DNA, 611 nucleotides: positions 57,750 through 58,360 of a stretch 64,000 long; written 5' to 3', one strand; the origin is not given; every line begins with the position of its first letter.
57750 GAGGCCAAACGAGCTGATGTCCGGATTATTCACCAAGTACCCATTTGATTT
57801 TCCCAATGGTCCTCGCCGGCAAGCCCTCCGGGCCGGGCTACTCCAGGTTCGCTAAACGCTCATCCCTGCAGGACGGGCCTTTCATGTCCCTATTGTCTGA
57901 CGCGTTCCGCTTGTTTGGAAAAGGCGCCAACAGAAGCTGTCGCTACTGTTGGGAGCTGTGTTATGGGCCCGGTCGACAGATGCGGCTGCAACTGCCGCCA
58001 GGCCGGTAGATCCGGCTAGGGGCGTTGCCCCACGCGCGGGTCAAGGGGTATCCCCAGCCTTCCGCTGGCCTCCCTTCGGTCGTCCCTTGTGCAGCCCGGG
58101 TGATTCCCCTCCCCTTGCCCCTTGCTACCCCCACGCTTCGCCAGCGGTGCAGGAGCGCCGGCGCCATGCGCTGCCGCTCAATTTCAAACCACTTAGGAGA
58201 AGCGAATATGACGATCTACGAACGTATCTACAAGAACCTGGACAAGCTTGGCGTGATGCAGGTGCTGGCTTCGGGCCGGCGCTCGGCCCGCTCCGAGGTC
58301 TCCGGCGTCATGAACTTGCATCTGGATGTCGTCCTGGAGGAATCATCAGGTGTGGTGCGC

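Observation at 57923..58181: Conserved ~260-nt structured non-coding element present twice, each copy ending ~30 nt before a start codon (one is klcA)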

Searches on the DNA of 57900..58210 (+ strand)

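Call 7: search_dna_similar(query=window:57900-58210:+, collection=plasmids, mode=distant, max_rows=40, rows=spread)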
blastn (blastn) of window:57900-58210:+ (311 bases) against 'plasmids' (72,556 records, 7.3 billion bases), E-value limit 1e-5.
Records with a match: 6; places in all: 10; records where one place covers at least 80% of the query: 0.
Best place of each record, by identity: 80-90% 2; 60-80% 4.
By first word of the organism name: Paracoccus 3; Thiothrix 2; Sedimenticola 1.
By predicted mobility (MOB-suite, as given by PLSDB): mobilizable 4; non-mobilizable 2.
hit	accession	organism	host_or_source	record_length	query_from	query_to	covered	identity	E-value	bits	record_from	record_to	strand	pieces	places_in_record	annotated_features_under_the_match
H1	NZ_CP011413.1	Sedimenticola thiotaurini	cell culture,salt marsh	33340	119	265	47%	77.6%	9e-20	104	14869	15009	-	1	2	none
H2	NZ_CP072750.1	Thiothrix fructosivorans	cell culture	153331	115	247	43%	83.5%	5e-30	138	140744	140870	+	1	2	none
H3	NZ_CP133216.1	Thiothrix subterranea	hydrogen sulfide spring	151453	116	247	42%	83.3%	2e-29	136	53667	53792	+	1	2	none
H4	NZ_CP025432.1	Paracoccus zhejiangensis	single cell,sludge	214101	138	223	28%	76.7%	4e-6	60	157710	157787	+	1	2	none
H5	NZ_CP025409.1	Paracoccus tegillarcae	Tegillarca granosa,single cell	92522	138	223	28%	76.7%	4e-6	60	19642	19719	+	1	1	none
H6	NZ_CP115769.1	Paracoccus sediminicola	cell culture,sediment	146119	144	223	26%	79.0%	1e-6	62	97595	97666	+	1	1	none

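Call 9: get_annotated_region(hit=H1, flank=4000)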
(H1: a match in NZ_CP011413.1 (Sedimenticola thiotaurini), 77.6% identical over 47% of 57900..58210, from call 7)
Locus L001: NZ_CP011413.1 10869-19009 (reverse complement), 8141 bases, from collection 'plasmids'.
description: Sedimenticola thiotaurini strain SIP-G1 plasmid unnamed, complete sequence
organism: Sedimenticola thiotaurini (NCBI taxid 1543721)
taxonomy: Bacteria; Pseudomonadota; Gammaproteobacteria; Chromatiales; Sedimenticolaceae; Sedimenticola; Sedimenticola thiotaurini
host: -; source: cell culture,salt marsh; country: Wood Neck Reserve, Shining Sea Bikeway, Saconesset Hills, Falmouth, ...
typing (MOB-suite, as given by PLSDB): mobilizable; replicon rep_cluster_1764; relaxase MOBP
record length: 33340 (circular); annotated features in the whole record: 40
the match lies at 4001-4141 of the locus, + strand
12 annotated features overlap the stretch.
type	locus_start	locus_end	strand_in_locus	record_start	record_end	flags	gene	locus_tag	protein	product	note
CDS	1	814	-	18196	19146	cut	trbB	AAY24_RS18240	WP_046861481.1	P-type conjugative transfer ATPase TrbB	-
CDS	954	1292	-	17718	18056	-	-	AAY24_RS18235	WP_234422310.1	helix-turn-helix transcriptional regulator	-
CDS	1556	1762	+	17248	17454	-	-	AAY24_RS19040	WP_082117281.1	hypothetical protein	-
CDS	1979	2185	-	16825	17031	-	-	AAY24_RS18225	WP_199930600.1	hypothetical protein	-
CDS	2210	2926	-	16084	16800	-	-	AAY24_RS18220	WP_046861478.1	replication initiation protein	GO:0006270 - DNA replication initiation [Evidence IEA]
CDS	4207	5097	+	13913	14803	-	-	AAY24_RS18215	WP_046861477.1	zincin-like metallopeptidase domain-containing protein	-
CDS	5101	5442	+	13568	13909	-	-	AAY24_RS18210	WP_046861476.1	hypothetical protein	-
CDS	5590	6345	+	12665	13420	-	-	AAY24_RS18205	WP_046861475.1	ParA family protein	-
CDS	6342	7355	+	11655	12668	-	-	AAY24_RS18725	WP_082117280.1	ParB/RepB/Spo0J family partition protein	GO:0007059 - chromosome segregation [Evidence IEA]; GO:0000910 - cytokinesis [Evidence IEA]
CDS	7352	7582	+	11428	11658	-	-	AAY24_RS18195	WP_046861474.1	hypothetical protein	-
CDS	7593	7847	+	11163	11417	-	-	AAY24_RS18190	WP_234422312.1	hypothetical protein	-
CDS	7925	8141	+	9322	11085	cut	-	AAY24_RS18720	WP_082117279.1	Fic family protein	-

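Call 10: get_annotated_region(hit=H2, flank=4000)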
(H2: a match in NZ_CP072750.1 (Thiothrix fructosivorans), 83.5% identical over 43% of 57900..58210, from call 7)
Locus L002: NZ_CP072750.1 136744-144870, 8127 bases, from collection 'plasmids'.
description: Thiothrix fructosivorans strain ATCC 49748 plasmid pTfr153, complete sequence
organism: Thiothrix fructosivorans (NCBI taxid 111770)
taxonomy: Bacteria; Pseudomonadota; Gammaproteobacteria; Thiotrichales; Thiotrichaceae; Thiothrix; Thiothrix fructosivorans
host: -; source: cell culture; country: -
typing (MOB-suite, as given by PLSDB): non-mobilizable
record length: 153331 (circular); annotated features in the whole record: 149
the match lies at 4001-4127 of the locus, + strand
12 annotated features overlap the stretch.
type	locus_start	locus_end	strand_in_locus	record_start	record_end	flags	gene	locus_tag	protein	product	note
CDS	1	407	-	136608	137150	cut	-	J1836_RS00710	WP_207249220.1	GNAT family N-acetyltransferase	-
CDS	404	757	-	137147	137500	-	-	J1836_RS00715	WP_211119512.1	DUF1778 domain-containing protein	-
CDS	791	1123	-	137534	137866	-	-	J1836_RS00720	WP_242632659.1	helix-turn-helix domain-containing protein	-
CDS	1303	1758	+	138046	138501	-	-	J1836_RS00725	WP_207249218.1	mobile mystery protein A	-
CDS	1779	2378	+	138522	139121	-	-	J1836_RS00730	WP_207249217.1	mobile mystery protein B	-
CDS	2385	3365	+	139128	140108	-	-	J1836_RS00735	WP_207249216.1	tyrosine-type recombinase/integrase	GO:0015074 - DNA integration [Evidence IEA]; GO:0006310 - DNA recombination [Evidence IEA]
CDS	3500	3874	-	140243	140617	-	-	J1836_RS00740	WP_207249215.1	hypothetical protein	-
CDS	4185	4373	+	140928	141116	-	-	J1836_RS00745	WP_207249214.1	hypothetical protein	-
CDS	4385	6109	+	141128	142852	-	-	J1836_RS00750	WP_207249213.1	DUF4942 domain-containing protein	-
CDS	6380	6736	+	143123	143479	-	-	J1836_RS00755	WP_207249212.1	DUF2958 domain-containing protein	-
CDS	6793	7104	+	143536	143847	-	-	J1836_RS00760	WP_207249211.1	hypothetical protein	-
CDS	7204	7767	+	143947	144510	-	-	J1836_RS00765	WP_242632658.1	DNA alkylation repair protein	-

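Call 11: get_annotated_region(hit=H4, flank=4000)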
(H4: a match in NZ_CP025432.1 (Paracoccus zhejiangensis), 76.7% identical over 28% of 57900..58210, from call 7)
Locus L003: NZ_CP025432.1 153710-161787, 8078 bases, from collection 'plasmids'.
description: Paracoccus zhejiangensis strain J6 plasmid pPZ02, complete sequence
organism: Paracoccus zhejiangensis (NCBI taxid 1077935)
taxonomy: Bacteria; Pseudomonadota; Alphaproteobacteria; Rhodobacterales; Paracoccaceae; Paracoccus; Paracoccus zhejiangensis
host: -; source: single cell,sludge; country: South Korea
typing (MOB-suite, as given by PLSDB): mobilizable; replicon rep_cluster_517; relaxase MOBP
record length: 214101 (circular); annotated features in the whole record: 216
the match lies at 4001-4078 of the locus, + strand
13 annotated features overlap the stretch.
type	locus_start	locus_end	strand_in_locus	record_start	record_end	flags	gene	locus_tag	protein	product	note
CDS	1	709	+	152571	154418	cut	-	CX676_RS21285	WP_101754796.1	ParB N-terminal domain-containing protein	-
CDS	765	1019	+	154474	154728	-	-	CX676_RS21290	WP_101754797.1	hypothetical protein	-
CDS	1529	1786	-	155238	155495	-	-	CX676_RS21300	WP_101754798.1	hypothetical protein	-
CDS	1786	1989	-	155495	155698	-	-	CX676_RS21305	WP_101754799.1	hypothetical protein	-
CDS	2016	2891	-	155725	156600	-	-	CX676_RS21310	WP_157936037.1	hypothetical protein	-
CDS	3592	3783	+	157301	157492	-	-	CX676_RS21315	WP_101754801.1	hypothetical protein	-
CDS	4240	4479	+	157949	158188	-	-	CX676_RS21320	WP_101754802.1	hypothetical protein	-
CDS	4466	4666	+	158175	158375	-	-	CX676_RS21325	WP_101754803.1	hypothetical protein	-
CDS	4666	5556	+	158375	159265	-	-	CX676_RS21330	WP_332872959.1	zincin-like metallopeptidase domain-containing protein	-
CDS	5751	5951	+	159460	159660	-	-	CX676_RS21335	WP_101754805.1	hypothetical protein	-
CDS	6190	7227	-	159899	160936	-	-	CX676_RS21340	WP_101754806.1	hypothetical protein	-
CDS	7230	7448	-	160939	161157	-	-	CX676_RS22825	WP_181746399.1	KTSC domain-containing protein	-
CDS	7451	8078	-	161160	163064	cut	-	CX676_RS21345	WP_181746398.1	DUF87 domain-containing protein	-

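Call 16: get_annotated_region(hit=H3, flank=20000)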
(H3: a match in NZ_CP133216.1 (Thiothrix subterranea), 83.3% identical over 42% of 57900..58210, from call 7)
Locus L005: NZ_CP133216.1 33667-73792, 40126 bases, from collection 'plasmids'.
description: Thiothrix subterranea strain DNT52 plasmid pThsubDNT52_1, complete sequence
organism: Thiothrix subterranea (NCBI taxid 2735563)
taxonomy: Bacteria; Pseudomonadota; Gammaproteobacteria; Thiotrichales; Thiotrichaceae; Thiothrix; Thiothrix subterranea
host: -; source: hydrogen sulfide spring; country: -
typing (MOB-suite, as given by PLSDB): non-mobilizable
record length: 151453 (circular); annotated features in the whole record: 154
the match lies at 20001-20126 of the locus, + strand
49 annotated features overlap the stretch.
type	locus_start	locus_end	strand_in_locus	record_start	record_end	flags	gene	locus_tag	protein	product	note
CDS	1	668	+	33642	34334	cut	modB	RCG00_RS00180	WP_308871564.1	molybdate ABC transporter permease subunit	GO:0015689 - molybdate ion transport [Evidence IEA]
CDS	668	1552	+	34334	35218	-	-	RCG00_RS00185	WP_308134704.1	LysR substrate-binding domain-containing protein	-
CDS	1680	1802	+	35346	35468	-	-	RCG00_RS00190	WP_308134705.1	hypothetical protein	-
CDS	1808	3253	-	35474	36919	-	-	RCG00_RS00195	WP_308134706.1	patatin-like phospholipase family protein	-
CDS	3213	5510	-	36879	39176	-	-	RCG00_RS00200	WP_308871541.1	acyl-CoA dehydrogenase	-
CDS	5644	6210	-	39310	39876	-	-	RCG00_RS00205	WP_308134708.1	carboxymuconolactone decarboxylase family protein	-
CDS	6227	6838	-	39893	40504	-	-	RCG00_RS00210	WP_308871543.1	DsrE/DsrF/DrsH-like family protein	-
CDS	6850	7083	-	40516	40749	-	-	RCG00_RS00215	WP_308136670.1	sulfurtransferase TusA family protein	-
CDS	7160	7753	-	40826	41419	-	-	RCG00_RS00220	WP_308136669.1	TetR/AcrR family transcriptional regulator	GO:0006355 - regulation of DNA-templated transcription [Evidence IEA]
CDS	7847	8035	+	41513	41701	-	-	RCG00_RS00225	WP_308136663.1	hypothetical protein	-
CDS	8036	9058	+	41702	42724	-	-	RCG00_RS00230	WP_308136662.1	YeeE/YedE thiosulfate transporter family protein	-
CDS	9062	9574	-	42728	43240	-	-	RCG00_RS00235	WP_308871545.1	DoxX family protein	-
CDS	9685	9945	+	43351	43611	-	-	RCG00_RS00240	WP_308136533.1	sigma factor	GO:0006352 - DNA-templated transcription initiation [Evidence IEA]; GO:0006355 - regulation of DNA-templated ...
CDS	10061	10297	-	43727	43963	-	-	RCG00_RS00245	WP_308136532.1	thioredoxin family protein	-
CDS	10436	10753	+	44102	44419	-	-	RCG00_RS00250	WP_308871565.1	helix-turn-helix domain-containing protein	-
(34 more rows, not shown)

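Call 17: get_annotated_region(hit=H5, flank=6000)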
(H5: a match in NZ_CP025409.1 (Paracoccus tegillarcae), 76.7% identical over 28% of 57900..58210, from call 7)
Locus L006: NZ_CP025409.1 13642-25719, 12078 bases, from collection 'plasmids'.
description: Paracoccus tegillarcae strain BM15 plasmid pBM151, complete sequence
organism: Paracoccus tegillarcae (NCBI taxid 1529068)
taxonomy: Bacteria; Pseudomonadota; Alphaproteobacteria; Rhodobacterales; Paracoccaceae; Paracoccus; Paracoccus tegillarcae
host: -; source: Tegillarca granosa,single cell; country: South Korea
typing (MOB-suite, as given by PLSDB): mobilizable; relaxase MOBP
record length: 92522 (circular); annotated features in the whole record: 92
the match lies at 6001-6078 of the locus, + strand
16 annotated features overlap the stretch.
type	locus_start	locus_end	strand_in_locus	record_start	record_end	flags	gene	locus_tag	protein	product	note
CDS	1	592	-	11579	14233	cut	aceE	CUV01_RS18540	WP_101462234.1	pyruvate dehydrogenase (acetyl-transferring), homodimeric type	GO:0006086 - acetyl-CoA biosynthetic process from pyruvate [Evidence IEA]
CDS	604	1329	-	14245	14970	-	phbB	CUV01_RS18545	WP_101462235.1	acetoacetyl-CoA reductase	GO:0042619 - poly-hydroxybutyrate biosynthetic process [Evidence IEA]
CDS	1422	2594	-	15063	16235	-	-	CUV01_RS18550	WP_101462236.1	acetyl-CoA C-acetyltransferase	-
CDS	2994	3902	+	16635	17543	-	-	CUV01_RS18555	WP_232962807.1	FadR/GntR family transcriptional regulator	-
CDS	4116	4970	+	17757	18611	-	-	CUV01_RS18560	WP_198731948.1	DMT family transporter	GO:0055085 - transmembrane transport [Evidence IEA]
CDS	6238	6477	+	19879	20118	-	-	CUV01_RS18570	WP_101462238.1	hypothetical protein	-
CDS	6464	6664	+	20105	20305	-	-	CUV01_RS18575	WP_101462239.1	hypothetical protein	-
CDS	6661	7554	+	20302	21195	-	-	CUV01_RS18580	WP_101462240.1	zincin-like metallopeptidase domain-containing protein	-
CDS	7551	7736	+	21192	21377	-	-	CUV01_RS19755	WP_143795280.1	hypothetical protein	-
CDS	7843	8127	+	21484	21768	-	-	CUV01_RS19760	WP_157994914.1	hypothetical protein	-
CDS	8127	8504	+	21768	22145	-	-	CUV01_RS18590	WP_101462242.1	winged helix-turn-helix domain-containing protein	-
CDS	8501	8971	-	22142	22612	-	-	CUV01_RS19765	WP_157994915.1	hypothetical protein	-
CDS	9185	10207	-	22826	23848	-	-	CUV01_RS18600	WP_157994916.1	DUF1403 family protein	-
CDS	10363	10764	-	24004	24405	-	-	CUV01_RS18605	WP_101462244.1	type II toxin-antitoxin system VapC family toxin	-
CDS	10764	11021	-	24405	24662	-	-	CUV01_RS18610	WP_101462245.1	type II toxin-antitoxin system Phd/YefM family antitoxin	-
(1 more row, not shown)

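Call 18: get_annotated_region(hit=H6, flank=6000)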
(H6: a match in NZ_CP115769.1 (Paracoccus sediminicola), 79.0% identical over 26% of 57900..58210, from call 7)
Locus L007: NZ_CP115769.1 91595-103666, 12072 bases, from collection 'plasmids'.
description: Paracoccus sediminicola strain SCSIO 76264 plasmid p1, complete sequence
organism: Paracoccus sediminicola (NCBI taxid 3017783)
taxonomy: Bacteria; Pseudomonadota; Alphaproteobacteria; Rhodobacterales; Paracoccaceae; Paracoccus; Paracoccus sediminicola
host: -; source: cell culture,sediment; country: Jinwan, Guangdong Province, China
typing (MOB-suite, as given by PLSDB): mobilizable; replicon rep_cluster_392; relaxase MOBP
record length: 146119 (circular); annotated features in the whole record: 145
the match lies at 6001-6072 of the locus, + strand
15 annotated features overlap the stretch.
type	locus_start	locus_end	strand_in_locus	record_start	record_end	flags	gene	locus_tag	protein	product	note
CDS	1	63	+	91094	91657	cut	-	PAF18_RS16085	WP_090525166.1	SAM-dependent methyltransferase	GO:0009877 - nodulation [Evidence IEA]; GO:0009312 - oligosaccharide biosynthetic process [Evidence IEA]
CDS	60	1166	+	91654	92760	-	-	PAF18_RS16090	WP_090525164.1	glycosyltransferase family 2 protein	-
CDS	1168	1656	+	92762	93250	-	-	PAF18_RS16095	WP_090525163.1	DUF892 family protein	-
CDS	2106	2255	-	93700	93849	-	-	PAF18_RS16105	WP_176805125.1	hypothetical protein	-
CDS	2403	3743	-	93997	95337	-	-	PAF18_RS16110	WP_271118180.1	hypothetical protein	-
CDS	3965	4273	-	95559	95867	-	-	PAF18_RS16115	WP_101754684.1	type II toxin-antitoxin system RelE/ParE family toxin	GO:0030541 - plasmid partitioning [Evidence IEA]; GO:0051290 - protein heterotetramerization [Evidence IEA]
CDS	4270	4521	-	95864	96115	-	-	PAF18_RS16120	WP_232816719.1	hypothetical protein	-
CDS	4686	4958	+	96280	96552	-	-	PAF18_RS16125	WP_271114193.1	hypothetical protein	-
CDS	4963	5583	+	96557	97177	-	-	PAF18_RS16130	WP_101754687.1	SOS response-associated peptidase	GO:0018142 - protein-DNA covalent cross-linking [Evidence IEA]; GO:0009432 - SOS response [Evidence IEA]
CDS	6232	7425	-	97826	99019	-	-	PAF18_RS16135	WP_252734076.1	acyl-CoA dehydrogenase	-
CDS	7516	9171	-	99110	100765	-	-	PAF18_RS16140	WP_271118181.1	electron transfer flavoprotein-ubiquinone oxidoreductase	GO:0022900 - electron transport chain [Evidence IEA]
CDS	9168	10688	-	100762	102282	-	-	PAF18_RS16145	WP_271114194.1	class I adenylate-forming enzyme family protein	-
CDS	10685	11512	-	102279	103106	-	-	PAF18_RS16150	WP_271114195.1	oxepin-CoA hydrolase, alternative type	-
CDS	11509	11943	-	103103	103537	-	-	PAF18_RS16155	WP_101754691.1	PaaI family thioesterase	-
CDS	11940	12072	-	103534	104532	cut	-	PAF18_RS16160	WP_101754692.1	acyl-CoA dehydrogenase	-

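Call 51: build_rna_model(alignment_id=A3, structure=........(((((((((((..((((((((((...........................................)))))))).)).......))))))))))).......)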
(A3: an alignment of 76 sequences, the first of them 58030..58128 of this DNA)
Model R1 built from alignment A3 (76 sequences, 110 columns); structure: as given.
model positions 87; base pairs 21; branch points 0; effective number of sequences 2.82; information 0.654 bits per position. Calibrated on 0.2 Mb of random sequence (short: E-values are rough).
structure used (alignment columns):
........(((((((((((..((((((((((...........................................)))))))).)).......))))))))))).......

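Call 52: search_with_rna_model(model_id=R1, source=window, filters=off, max_evalue=10, show_alignments=3)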
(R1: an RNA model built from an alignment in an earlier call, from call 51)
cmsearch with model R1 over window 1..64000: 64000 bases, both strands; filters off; matches with E-value up to 10: 12.
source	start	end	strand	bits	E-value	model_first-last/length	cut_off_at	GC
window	62349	62447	+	66.9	3.8e-12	1-87/87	no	0.67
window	58030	58128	+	62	4.1e-11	1-87/87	no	0.69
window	56053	56110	+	12.8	1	1-87/87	no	0.38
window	17144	17185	-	10.4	3.4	1-87/87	no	0.67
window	56054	56111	-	10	4.1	1-87/87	no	0.38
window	31531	31564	+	9.8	4.5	25-58/87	no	0.74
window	14710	14787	+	9.2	5.9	1-87/87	no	0.65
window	15063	15124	-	9.1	6.2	1-87/87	no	0.79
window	17145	17182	+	9.1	6.3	1-87/87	no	0.66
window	25985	26039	+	8.9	6.8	1-87/87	no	0.78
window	43307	43344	-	8.8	7.2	24-60/87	no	0.68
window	9985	10033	+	8.2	9.9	1-87/87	no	0.47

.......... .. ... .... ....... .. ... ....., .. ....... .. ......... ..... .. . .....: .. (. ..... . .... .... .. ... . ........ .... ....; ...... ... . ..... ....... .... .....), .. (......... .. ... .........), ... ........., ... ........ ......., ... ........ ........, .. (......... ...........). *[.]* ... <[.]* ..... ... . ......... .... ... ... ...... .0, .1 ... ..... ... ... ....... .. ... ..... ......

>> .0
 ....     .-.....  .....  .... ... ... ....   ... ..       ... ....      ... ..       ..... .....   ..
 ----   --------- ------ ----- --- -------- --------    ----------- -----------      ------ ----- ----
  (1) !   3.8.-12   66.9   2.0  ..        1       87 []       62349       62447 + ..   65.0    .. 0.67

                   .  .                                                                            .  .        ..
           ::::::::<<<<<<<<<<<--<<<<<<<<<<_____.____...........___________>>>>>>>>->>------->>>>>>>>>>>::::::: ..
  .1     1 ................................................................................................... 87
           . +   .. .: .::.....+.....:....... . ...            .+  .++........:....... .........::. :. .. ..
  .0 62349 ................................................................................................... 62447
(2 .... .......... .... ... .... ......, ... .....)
